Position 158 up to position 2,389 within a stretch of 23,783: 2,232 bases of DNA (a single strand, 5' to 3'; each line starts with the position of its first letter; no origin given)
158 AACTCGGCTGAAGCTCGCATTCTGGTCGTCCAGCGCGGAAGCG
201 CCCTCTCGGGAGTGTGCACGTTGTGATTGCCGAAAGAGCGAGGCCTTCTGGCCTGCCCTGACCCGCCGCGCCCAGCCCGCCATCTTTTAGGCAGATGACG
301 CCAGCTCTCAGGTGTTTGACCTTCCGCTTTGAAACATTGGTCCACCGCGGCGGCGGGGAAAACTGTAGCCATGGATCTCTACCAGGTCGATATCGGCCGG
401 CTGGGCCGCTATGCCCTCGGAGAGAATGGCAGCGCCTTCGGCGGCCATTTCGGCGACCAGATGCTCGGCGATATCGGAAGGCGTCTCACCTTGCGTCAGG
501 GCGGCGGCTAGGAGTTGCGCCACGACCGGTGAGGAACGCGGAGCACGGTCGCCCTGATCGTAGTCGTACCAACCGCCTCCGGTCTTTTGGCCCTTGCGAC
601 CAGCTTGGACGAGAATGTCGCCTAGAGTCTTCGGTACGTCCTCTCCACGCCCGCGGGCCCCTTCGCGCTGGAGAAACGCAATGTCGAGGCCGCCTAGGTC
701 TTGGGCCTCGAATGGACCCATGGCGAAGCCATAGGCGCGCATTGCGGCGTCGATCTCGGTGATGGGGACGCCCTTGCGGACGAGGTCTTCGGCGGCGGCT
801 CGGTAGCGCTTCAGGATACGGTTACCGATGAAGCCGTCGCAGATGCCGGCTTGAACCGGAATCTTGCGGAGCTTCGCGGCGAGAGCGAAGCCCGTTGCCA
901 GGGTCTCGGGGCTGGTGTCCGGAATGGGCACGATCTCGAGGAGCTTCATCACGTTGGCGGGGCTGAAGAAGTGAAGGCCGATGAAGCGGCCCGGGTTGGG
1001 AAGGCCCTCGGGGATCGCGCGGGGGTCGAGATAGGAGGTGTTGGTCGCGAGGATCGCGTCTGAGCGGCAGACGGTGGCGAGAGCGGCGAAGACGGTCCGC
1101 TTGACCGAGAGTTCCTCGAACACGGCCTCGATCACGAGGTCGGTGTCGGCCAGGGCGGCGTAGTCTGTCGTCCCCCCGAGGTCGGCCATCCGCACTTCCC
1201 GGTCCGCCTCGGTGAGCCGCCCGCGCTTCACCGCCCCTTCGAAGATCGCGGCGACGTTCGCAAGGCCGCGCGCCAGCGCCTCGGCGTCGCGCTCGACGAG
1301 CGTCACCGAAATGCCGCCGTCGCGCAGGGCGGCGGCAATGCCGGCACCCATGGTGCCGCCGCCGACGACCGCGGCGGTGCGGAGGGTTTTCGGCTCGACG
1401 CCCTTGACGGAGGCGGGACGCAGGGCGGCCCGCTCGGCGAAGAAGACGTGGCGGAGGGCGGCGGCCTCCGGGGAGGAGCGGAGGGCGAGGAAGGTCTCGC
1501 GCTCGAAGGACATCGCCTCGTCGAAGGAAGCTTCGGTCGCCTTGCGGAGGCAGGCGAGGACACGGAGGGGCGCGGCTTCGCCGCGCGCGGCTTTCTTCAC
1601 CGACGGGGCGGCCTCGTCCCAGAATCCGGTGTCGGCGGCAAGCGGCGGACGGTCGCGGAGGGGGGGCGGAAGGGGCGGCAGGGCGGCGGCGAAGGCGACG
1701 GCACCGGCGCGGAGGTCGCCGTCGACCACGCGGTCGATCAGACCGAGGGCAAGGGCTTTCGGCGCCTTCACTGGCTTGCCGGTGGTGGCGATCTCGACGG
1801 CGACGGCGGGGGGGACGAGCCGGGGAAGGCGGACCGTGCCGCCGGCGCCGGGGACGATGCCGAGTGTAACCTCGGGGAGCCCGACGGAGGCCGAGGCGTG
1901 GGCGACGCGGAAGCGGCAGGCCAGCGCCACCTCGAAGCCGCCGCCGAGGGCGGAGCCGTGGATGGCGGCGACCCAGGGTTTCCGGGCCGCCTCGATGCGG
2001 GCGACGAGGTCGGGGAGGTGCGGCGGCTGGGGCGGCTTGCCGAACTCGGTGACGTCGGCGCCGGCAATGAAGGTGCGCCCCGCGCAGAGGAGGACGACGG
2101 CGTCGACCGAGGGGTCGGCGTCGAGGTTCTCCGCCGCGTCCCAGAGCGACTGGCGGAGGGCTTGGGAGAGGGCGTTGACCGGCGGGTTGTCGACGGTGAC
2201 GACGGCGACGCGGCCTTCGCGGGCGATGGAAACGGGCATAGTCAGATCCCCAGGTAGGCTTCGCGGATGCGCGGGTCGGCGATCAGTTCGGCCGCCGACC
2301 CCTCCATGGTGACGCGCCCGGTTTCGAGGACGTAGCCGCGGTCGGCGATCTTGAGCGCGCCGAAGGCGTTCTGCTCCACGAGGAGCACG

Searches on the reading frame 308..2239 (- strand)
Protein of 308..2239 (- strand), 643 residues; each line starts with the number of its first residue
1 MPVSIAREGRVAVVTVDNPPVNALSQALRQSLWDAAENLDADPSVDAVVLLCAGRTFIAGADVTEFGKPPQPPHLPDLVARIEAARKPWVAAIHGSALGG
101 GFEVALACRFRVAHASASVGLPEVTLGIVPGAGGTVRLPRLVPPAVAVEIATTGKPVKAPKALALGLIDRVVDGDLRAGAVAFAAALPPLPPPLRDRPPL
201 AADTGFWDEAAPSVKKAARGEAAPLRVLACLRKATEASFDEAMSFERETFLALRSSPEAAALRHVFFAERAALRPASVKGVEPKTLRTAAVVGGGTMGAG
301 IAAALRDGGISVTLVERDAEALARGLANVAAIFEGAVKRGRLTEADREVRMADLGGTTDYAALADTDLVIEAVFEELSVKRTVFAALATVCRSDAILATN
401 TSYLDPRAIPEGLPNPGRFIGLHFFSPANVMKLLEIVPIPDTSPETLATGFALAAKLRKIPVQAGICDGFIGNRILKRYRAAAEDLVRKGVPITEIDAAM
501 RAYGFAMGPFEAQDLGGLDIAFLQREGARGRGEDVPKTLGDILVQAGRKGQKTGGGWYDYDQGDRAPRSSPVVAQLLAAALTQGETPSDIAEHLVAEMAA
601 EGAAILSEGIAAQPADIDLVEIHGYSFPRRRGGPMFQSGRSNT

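Call 23: search_protein_families(library=pfam, proteins=[window:308-2239:-], max_evalue=0.001)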
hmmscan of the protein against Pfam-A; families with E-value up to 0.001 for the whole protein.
window:308-2239:- (643 aa): 7 families
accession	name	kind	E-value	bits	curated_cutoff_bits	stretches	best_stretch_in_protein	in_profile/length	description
PF02737.24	3HCDH_N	-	7.2e-57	192.6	22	1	289-464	2-177/180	3-hydroxyacyl-CoA dehydrogenase, NAD binding domain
PF00378.25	ECH_1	-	1.2e-36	126.7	27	1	8-173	3-175/251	Enoyl-CoA hydratase/isomerase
PF16113.10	ECH_2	-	2.8e-24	86.7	27.2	1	14-173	4-173/335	Enoyl-CoA hydratase/isomerase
PF00725.27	3HCDH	-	5.6e-19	68.9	22.1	1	469-560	1-97/97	3-hydroxyacyl-CoA dehydrogenase, C-terminal domain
PF01266.30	DAO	-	2e-05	24.7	27.9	1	290-321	3-34/353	FAD dependent oxidoreductase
PF07992.20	Pyr_redox_2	-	0.00062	19.7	26.1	0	282-327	137-182/291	Pyridine nucleotide-disulphide oxidoreductase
PF00070.33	Pyr_redox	-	0.00077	20.4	22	0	289-325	2-37/82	Pyridine nucleotide-disulphide oxidoreductase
